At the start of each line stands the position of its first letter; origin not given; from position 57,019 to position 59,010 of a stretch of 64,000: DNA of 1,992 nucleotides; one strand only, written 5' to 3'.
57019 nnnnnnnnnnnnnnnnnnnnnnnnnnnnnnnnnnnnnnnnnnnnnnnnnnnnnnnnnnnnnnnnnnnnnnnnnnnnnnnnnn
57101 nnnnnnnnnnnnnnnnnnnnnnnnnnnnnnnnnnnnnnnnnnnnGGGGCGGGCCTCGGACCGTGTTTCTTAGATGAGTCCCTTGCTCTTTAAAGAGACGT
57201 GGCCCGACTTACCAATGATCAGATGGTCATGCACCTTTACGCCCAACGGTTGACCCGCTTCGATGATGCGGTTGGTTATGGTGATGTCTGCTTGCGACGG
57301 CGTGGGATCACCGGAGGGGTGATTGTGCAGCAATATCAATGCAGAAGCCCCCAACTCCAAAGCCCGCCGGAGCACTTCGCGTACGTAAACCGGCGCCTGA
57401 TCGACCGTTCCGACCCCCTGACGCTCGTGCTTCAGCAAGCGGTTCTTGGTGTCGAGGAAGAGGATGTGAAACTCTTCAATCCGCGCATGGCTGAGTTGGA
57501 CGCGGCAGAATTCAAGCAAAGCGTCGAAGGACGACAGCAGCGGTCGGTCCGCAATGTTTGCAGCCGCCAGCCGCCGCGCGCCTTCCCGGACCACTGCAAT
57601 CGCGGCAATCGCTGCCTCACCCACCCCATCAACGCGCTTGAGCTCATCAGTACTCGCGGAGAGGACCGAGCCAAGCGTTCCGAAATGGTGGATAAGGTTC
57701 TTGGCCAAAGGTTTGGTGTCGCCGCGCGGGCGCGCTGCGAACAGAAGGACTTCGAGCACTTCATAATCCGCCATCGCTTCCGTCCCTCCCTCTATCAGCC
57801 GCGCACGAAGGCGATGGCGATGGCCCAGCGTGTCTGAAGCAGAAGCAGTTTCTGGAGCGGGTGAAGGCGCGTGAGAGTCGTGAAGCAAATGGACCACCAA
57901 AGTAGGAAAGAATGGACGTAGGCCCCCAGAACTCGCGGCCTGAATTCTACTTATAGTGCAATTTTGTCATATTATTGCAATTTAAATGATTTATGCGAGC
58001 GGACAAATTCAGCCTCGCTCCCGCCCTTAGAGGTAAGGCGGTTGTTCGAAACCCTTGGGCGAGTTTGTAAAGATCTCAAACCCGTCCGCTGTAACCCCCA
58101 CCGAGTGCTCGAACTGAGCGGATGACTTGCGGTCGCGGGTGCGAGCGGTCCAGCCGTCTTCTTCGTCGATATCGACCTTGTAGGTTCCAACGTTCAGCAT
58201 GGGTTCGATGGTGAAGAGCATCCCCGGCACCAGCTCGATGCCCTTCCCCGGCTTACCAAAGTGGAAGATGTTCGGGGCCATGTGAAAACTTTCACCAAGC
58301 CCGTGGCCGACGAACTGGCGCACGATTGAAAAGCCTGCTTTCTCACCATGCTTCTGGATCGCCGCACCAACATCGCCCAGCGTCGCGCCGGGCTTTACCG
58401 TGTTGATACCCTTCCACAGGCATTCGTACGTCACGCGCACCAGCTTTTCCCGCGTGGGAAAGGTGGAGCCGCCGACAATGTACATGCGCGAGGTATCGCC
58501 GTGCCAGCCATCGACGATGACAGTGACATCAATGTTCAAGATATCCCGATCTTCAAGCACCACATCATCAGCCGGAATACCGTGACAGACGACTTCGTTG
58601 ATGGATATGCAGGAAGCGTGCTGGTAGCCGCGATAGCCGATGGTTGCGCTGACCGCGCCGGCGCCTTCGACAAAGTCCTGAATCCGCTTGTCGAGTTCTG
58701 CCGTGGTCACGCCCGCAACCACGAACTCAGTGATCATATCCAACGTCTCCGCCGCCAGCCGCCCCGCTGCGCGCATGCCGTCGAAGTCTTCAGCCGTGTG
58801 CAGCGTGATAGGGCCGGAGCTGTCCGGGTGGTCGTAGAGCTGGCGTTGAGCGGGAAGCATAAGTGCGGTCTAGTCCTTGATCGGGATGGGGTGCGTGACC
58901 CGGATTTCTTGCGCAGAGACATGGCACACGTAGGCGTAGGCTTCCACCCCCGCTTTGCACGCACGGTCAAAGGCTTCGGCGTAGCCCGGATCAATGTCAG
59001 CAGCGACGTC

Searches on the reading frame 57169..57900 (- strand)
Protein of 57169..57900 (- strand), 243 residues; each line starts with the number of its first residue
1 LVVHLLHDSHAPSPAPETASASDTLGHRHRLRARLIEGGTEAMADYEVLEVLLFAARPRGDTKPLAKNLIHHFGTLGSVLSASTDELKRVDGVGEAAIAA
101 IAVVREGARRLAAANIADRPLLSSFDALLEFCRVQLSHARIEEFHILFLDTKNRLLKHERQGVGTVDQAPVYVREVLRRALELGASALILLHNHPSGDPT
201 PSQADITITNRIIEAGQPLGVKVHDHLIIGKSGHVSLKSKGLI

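Call 3: search_protein_families(library=pfam, proteins=[window:57169-57900:-])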
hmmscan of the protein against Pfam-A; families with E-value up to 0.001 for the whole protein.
window:57169-57900:- (243 aa): 4 families
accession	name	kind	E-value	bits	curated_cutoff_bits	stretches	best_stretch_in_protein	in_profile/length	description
PF04002.20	RadC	-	3.9e-42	143.5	22.1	1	123-242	2-121/121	RadC-like JAB domain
PF20582.4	UPF0758_N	-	1.3e-08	35.2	27.1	1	28-98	7-76/77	UPF0758 N-terminal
PF12826.13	HHH_2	-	0.00011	22.7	27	1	65-97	15-47/64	Helix-hairpin-helix motif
PF14464.11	Prok-JAB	-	0.001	19.4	25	0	166-213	47-94/114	Prokaryotic homologs of the JAB domain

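Call 73: search_protein_families(library=ncbifam, proteins=[window:57169-57900:-], max_evalue=0.001)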
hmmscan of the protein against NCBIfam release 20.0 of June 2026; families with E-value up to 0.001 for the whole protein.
window:57169-57900:- (243 aa): 4 families
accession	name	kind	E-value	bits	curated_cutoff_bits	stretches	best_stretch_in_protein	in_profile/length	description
TIGR00608.1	radc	subfamily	4.5e-68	229.2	133.85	1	30-243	1-218/218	RadC family protein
NF000642.1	PRK00024.1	equivalog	2e-66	223.6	180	1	32-243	1-212/212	RadC family protein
NF010009.0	PRK13482.1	equivalog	6e-07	28.9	201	1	64-119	303-355/357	DNA integrity scanning diadenylate cyclase DisA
NF010337.0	PRK13766.1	equivalog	8.8e-06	24.1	610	1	65-104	735-774/781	Hef nuclease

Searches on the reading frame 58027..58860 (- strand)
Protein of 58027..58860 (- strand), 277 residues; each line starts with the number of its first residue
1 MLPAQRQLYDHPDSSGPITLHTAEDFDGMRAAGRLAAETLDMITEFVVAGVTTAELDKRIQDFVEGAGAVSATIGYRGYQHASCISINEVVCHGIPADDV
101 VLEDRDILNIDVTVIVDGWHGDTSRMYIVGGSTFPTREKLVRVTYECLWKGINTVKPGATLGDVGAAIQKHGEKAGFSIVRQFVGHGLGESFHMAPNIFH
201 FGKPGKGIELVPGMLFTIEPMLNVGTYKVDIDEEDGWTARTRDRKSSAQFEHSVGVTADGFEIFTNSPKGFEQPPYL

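Call 3: search_protein_families(library=pfam, proteins=[window:58027-58860:-])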
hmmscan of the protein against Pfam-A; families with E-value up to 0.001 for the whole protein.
window:58027-58860:- (277 aa): 1 family
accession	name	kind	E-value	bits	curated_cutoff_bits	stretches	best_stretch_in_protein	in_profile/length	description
PF00557.29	Peptidase_M24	-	9.5e-47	159.9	23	1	28-258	2-208/208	Metallopeptidase family M24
